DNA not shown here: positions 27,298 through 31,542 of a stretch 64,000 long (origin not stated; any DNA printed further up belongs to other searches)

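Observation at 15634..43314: Two tandem paralogous giant genes (about 5,250 and 3,930 codons) made of concatenated 'CSLREA-like head / parallel beta-helix / choice-of-anchor-Q-like tail' modules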

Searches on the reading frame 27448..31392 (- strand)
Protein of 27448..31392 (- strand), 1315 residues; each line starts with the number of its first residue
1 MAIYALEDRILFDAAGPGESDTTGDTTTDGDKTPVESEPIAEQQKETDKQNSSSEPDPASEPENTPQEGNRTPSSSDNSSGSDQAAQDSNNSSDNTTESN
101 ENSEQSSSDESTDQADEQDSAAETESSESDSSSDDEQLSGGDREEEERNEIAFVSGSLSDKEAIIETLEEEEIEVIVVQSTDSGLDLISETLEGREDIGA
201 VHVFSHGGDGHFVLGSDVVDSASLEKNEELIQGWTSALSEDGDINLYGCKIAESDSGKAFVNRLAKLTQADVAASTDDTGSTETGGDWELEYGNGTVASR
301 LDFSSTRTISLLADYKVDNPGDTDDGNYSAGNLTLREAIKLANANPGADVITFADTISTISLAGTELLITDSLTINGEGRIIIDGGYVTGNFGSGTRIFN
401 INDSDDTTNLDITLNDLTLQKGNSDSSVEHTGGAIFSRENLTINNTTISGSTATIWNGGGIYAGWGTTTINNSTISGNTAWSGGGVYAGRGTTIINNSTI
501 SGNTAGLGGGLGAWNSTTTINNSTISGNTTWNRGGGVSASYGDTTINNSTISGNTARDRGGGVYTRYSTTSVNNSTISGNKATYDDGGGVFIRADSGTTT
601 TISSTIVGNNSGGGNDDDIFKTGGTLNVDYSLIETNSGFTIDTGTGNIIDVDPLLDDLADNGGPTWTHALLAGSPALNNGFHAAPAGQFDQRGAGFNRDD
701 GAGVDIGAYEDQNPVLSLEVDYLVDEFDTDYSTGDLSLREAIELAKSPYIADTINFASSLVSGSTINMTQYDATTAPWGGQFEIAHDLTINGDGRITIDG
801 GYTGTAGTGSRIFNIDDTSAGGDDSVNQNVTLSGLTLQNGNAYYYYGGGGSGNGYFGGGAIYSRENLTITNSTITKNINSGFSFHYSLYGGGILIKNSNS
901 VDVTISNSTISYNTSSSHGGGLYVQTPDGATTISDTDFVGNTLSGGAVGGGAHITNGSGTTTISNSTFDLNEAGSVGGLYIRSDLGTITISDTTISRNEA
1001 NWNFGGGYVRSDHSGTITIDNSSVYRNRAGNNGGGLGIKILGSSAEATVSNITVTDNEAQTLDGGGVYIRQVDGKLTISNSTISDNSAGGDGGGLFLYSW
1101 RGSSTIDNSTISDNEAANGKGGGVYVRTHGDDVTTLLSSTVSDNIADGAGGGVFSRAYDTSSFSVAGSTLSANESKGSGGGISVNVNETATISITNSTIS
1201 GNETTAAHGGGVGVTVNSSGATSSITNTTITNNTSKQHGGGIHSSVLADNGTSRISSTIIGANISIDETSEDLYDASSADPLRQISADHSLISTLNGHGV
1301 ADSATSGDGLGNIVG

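Call 7: search_protein_families(library=ncbifam, proteins=[window:27448-31392:-], max_evalue=0.01)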
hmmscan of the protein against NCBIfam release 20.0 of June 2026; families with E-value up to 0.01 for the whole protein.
window:27448-31392:- (1315 aa): 2 families
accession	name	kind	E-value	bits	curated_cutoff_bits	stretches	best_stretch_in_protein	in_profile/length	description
NF041518.1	choice_anch_Q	domain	6.1e-20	71.2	25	1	652-711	1-57/58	choice-of-anchor Q domain-containing protein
TIGR04214.1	CSLREA_Nterm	domain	4.2e-05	23.3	25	0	322-343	8-27/27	CSLREA domain-containing protein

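Call 22: find_homologous_proteins(query=window:27448-31392:-, max_evalue=1e-10)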
Query window:27448-31392:- (1315 aa): 917 proteins with E <= 1e-10 among 8000 candidates; the best 120 are listed.
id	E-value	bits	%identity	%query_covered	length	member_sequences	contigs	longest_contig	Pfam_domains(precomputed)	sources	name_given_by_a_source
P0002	3.5e-241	822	38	75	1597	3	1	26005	PF13229.13,PF02415.24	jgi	-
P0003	5.8e-198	679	36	68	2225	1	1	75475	PF13229.13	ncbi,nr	ncbi:MAG: right-handed parallel beta-helix repeat-containing protein [Phycisphaerae bacterium]|nr:ri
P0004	5.5e-189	649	35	62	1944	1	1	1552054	PF13229.13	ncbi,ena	-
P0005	2.2e-183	630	34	72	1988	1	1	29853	PF13229.13,PF02415.24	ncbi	-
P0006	1.6e-181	624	37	62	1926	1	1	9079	-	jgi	jgi:hypothetical protein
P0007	5.1e-176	606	33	60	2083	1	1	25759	PF13229.13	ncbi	-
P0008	1.6e-170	588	35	47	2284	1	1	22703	PF13946.12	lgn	-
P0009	3.5e-170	587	38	51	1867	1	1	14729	-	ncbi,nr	ncbi:MAG: hypothetical protein KDA57_15670 [Planctomycetales bacterium]|nr:hypothetical protein [Pla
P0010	3.8e-168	580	37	69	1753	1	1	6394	PF13229.13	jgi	jgi:hypothetical protein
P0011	4.7e-166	573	33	76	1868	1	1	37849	PF13229.13,PF02415.24,PF07595.18,PF05048.20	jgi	jgi:predicted outer membrane repeat protein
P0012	7.1e-166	572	37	85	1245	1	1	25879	PF14252.12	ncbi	ncbi:MAG: DUF4347 domain-containing protein, partial [Pseudomonadota bacterium]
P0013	4.4e-156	540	34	70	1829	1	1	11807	PF13229.13,PF02415.24,PF07595.18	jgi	jgi:predicted outer membrane repeat protein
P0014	1.0e-154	535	37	48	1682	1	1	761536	PF13229.13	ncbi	ncbi:MAG: choice-of-anchor Q domain-containing protein [Pirellulales bacterium]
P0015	1.1e-154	535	35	50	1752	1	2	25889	-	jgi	jgi:hypothetical protein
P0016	6.3e-153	529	39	61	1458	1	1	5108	PF13229.13,PF02415.24,PF05048.20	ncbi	-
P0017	7.2e-153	529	38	53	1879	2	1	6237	PF13229.13,PF00404.25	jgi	jgi:CSLREA domain-containing protein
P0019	1.5e-148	515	34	63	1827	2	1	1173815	PF13229.13,PF02415.24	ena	-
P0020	7.9e-148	513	40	36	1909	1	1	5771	PF13229.13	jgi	jgi:Right handed beta helix region/Chlamydia polymorphic membrane protein (Chlamydia_PMP) repeat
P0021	3.7e-145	504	31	60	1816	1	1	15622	PF13229.13,PF05048.20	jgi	-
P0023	2.0e-144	501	33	64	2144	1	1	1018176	PF13229.13,PF02415.24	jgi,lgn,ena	-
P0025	4.2e-142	494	33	70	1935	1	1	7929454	PF02415.24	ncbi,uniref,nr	ncbi:right-handed parallel beta-helix repeat-containing protein [Gimesia algae]|uniref:Probable pect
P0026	2.1e-138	481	31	71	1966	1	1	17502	PF00404.25,PF02415.24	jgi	jgi:hypothetical protein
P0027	4.9e-137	477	34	55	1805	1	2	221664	PF13229.13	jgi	jgi:fibronectin-binding autotransporter adhesin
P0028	3.1e-131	458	35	63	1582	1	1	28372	PF02415.24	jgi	jgi:CSLREA domain-containing protein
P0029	1.5e-128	449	33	54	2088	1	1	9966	PF13229.13,PF02415.24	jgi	jgi:hypothetical protein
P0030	8.8e-128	446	37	38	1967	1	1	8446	PF17963.8,PF17892.8,PF17803.8,PF14252.12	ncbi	-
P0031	1.9e-127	445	37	50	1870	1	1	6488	PF01839.30,PF02415.24,PF00353.26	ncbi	-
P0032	4.1e-127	444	32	58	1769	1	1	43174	PF13229.13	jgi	jgi:hypothetical protein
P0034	2.1e-125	438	35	70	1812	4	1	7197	PF02415.24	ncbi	ncbi:MAG: choice-of-anchor Q domain-containing protein, partial [Planctomycetota bacterium]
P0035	2.1e-125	438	35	53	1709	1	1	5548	PF13229.13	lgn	-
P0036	9.6e-124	433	36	31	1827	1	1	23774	PF00404.25,PF02415.24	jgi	-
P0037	1.4e-122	429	32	72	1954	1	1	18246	PF13229.13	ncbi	-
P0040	9.0e-122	426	32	71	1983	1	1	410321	PF00404.25,PF02415.24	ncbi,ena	-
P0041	1.8e-121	425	32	45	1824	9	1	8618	PF13229.13,PF18998.7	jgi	jgi:hypothetical protein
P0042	7.5e-117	410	36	33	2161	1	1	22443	PF13229.13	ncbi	-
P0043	2.9e-116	408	34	51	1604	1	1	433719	PF13229.13,PF02415.24,PF05048.20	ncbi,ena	-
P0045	1.3e-115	406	32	53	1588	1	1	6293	PF13229.13,PF18998.7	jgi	-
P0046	1.3e-113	399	36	33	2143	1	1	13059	PF13229.13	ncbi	-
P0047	1.8e-112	395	33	63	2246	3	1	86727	PF13229.13,PF17963.8,PF17892.8,PF17803.8,PF19076.7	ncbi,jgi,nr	ncbi:MAG: tandem-95 repeat protein [Cyanobacteria bacterium SID2]|nr:tandem-95 repeat protein [Cyano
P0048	3.5e-110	388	35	63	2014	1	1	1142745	PF01839.30,PF13517.13,PF02415.24,PF00028.24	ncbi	ncbi:MAG: choice-of-anchor Q domain-containing protein [Gemmataceae bacterium]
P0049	4.1e-110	388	30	60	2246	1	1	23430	PF13229.13,PF00404.25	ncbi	-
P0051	1.2e-108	383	39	31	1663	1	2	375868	PF13229.13,PF05048.20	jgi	jgi:Right handed beta helix region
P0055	2.1e-107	379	33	62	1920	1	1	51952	PF13229.13,PF03160.21,PF02415.24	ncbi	-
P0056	4.6e-107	378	33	58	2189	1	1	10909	PF13229.13,PF13385.14,PF05048.20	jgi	jgi:hypothetical protein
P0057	5.3e-107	377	42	29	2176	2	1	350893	PF13229.13,PF05048.20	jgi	-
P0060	4.3e-105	371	37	21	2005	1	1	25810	PF13229.13,PF05860.20,PF02415.24,PF12770.13,PF14252.12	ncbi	ncbi:MAG: CHAT domain-containing protein [Cyanobacteria bacterium P01_G01_bin.54]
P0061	5.3e-105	371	38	30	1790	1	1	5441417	PF13229.13,PF13620.13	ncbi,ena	-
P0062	1.3e-103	366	38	59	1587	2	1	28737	PF13229.13,PF00801.27,PF18884.6,PF18911.7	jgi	jgi:hypothetical protein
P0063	1.7e-103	366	29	60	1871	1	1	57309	PF13229.13,PF05048.20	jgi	-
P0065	3.3e-103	365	32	62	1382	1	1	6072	PF13229.13,PF02415.24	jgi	jgi:hypothetical protein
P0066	2.4e-102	362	32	65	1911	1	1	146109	PF13229.13,PF03160.21,PF02415.24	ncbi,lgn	-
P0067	1.8e-101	359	34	57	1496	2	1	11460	PF13229.13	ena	-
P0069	2.5e-101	359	38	31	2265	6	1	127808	PF13229.13,PF04151.22,PF00404.25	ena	-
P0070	2.6e-101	358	38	43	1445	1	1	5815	PF14252.12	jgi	-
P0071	5.5e-101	357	35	30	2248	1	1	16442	PF13229.13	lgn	-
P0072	1.1e-100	356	31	54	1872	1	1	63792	PF13229.13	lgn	-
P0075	6.9e-100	354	32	59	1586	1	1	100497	PF13229.13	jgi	jgi:uncharacterized protein YndB with AHSA1/START domain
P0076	3.2e-98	348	38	61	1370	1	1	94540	PF13229.13,PF01833.31,PF02415.24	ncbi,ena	-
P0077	5.7e-98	347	30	62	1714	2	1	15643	PF13229.13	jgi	jgi:predicted outer membrane repeat protein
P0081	9.7e-97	343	37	49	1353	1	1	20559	PF13229.13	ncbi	-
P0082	4.3e-96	341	40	44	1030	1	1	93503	PF02415.24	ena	-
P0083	4.9e-96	341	30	75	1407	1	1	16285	PF13229.13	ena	-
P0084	1.6e-95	339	35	29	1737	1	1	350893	PF13229.13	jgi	-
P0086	1.7e-94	336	32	66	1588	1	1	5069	PF00404.25,PF02415.24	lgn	-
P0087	5.4e-94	334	33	74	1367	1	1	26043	PF02415.24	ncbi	-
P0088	7.1e-94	334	38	25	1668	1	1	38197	PF13229.13,PF05860.20,PF02415.24,PF14252.12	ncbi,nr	ncbi:MAG: DUF4347 domain-containing protein [Spirulina sp. SIO3F2]|nr:DUF4347 domain-containing prot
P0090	1.8e-93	332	32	62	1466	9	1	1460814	PF02415.24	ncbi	-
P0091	2.2e-93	332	34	55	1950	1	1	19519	PF13229.13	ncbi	-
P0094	2.1e-92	329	40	37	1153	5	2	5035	PF13229.13,PF02415.24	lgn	-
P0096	1.2e-91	327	35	33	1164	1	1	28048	PF13229.13,PF00353.26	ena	-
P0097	2.0e-91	326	32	61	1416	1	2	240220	PF13229.13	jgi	jgi:parallel beta-helix repeat protein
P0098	4.4e-91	325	29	59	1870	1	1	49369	PF13229.13,PF13205.13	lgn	-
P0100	9.1e-91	324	35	49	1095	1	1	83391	PF13229.13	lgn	-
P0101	1.9e-90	322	31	56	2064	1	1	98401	PF13229.13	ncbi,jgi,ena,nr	ncbi:MAG: right-handed parallel beta-helix repeat-containing protein [Oscillatoriaceae cyanobacteriu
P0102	2.1e-90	322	33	59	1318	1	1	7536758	PF13229.13,PF02415.24,PF05048.20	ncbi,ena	-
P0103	1.8e-89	319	34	57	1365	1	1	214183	PF02415.24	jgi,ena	-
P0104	1.1e-88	317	35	45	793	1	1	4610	PF14252.12,PF00353.26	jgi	jgi:Domain of unknown function (DUF4347)/RTX calcium-binding nonapeptide repeat (4 copies)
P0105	1.5e-88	316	36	55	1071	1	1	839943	PF13229.13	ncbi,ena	-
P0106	4.2e-88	315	33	64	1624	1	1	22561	PF02415.24,PF05048.20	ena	-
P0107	1.0e-87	313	36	56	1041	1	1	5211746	PF02415.24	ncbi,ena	-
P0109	1.5e-87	313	35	73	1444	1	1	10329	PF02415.24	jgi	-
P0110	1.6e-87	313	32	48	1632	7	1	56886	PF13229.13,PF20585.5,PF24514.2,PF05048.20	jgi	jgi:hypothetical protein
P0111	2.3e-87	312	34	55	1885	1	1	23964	PF13229.13,PF05048.20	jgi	-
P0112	5.3e-87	311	39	54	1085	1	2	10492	PF13229.13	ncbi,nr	ncbi:MAG: hypothetical protein L0228_00530 [Planctomycetes bacterium]|nr:hypothetical protein [Planc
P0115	9.9e-86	307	36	50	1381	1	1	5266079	PF02415.24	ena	-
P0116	1.6e-85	306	33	53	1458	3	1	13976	PF13229.13,PF14252.12,PF00353.26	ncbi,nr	ncbi:MAG: choice-of-anchor Q domain-containing protein [Pleurocapsa sp. MO_192.B19]|nr:choice-of-anc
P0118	3.4e-85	305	32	60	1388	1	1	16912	PF02415.24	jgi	-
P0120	1.5e-84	303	33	68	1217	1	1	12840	PF02415.24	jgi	jgi:CSLREA domain-containing protein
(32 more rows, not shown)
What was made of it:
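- On Pfam PF02415 Chlamydia polymorphic membrane protein repeat: Some homologues elsewhere carry precomputed hits (call 22).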

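Call 75: search_protein_families(library=pfam, proteins=[window:27448-31392:-], max_evalue=0.1)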
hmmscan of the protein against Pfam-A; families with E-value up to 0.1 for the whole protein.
window:27448-31392:- (1315 aa): 2 families
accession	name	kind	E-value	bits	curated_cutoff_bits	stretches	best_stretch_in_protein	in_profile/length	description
PF14252.11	DUF4347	-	2.4e-46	157.9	24.6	1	151-306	1-155/164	Domain of unknown function (DUF4347)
PF13229.12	Beta_helix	-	8.3e-23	81.2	25.9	6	1037-1233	2-156/158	Right handed beta helix region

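Call 82: find_encoding_contigs(protein=P0012, flank=10000, max_places=1)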
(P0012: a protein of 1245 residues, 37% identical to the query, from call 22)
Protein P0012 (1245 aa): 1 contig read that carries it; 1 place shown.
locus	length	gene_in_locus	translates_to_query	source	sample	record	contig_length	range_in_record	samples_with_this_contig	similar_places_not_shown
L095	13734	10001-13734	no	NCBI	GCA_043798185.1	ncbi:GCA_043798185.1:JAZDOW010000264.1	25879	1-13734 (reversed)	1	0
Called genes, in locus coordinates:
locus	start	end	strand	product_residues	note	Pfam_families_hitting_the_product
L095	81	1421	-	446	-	PF17201:Cache_3-Cache_2, PF17202:sCache_3_3, PF02743:dCache_1, PF08269:dCache_2, PF17200:sCache_2, PF00672:HAMP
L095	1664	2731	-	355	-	PF00005:ABC_tran, PF13304:AAA_21 (faint)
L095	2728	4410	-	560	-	PF00528:BPD_transp_1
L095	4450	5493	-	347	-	PF01547:SBP_bac_1, PF13531:SBP_bac_11, PF13416:SBP_bac_8, PF13343:SBP_bac_6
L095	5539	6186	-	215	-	PF00072:Response_reg, PF00196:GerE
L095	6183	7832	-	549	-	PF00672:HAMP, PF02518:HATPase_c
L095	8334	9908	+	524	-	PF02321:OEP (faint)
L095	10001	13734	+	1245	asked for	PF14252:DUF4347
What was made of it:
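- P0012, found through the giant protein and not through the cassette, has an OEP directly upstream (call 82).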

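Call 83: find_encoding_contigs(protein=P0088, flank=10000, max_places=1)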
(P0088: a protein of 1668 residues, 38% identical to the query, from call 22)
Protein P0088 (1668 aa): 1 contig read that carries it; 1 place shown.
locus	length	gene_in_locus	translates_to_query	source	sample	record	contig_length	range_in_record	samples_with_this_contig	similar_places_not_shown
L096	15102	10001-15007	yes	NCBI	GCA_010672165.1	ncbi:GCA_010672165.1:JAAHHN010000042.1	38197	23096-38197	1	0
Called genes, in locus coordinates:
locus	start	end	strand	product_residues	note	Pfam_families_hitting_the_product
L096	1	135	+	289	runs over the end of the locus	-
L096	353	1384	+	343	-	PF00174:Oxidored_molyb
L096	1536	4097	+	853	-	PF00521:DNA_topoisoIV, PF03989:DNA_gyraseA_C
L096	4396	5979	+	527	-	PF02310:B12-binding (faint), PF04055:Radical_SAM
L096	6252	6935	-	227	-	-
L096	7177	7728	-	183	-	PF05685:Uma2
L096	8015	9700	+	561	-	PF00805:Pentapeptide, PF00805:Pentapeptide, PF13599:Pentapeptide_4 (weak), PF00805:Pentapeptide (weak), PF13599:Pentapeptide_4, PF00805:Pentapeptide, PF13599:Pentapeptide_4, PF00805:Pentapeptide, +2 more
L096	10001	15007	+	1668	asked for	PF05860:TPS, PF14252:DUF4347, PF02415:Chlam_PMP (faint), PF13229:Beta_helix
